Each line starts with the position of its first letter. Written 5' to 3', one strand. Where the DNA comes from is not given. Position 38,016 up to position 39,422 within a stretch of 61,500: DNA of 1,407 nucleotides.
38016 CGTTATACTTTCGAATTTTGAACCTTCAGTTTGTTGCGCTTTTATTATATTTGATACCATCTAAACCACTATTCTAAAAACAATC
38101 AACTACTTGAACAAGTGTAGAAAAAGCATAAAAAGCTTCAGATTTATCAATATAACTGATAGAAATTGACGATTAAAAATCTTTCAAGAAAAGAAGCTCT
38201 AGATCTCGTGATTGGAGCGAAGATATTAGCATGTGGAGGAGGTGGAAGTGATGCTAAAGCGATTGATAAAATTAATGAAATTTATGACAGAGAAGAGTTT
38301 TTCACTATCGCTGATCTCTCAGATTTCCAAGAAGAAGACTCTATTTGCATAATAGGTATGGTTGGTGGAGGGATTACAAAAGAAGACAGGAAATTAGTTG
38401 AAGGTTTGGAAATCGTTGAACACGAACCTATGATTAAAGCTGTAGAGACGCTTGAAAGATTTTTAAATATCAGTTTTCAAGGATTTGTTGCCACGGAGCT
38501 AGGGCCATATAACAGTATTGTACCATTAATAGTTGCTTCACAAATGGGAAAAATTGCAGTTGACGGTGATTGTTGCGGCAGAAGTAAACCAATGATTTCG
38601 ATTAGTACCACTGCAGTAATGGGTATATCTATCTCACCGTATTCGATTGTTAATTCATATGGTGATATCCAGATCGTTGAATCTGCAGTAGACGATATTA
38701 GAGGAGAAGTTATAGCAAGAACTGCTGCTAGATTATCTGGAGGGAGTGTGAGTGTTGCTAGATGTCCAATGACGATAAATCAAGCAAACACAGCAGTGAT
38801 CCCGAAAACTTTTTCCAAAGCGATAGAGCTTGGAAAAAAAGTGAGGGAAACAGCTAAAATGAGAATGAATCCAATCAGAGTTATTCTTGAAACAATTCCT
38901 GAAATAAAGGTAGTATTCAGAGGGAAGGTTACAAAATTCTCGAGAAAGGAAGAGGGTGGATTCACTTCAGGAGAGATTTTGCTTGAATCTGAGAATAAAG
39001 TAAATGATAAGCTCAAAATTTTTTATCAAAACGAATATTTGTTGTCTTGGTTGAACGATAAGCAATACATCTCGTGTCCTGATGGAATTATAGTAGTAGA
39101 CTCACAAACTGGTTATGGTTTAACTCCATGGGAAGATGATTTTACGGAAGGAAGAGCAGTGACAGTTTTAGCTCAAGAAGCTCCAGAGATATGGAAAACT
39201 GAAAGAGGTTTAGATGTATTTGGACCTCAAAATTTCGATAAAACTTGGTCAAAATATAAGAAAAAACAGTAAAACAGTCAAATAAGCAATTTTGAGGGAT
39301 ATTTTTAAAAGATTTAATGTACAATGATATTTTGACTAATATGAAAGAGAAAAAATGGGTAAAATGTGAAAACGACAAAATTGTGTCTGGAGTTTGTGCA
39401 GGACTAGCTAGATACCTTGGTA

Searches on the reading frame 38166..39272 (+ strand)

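Call 73: search_protein_families(library=pfam, proteins=[window:38166-39272:+], max_evalue=0.001)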
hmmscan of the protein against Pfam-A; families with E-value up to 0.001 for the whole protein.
window:38166-39272:+ (368 aa): 2 families
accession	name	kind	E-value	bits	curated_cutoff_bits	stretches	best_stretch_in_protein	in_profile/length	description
PF20906.3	S-Me-THD_C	-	1.7e-44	151.8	27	1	177-358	3-182/190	S-Me-THD-like, C-terminal domain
PF06032.18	S-Me-THD_N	-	1.5e-30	106.7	27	1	13-172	5-157/158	S-Me-THD-like, N-terminal domain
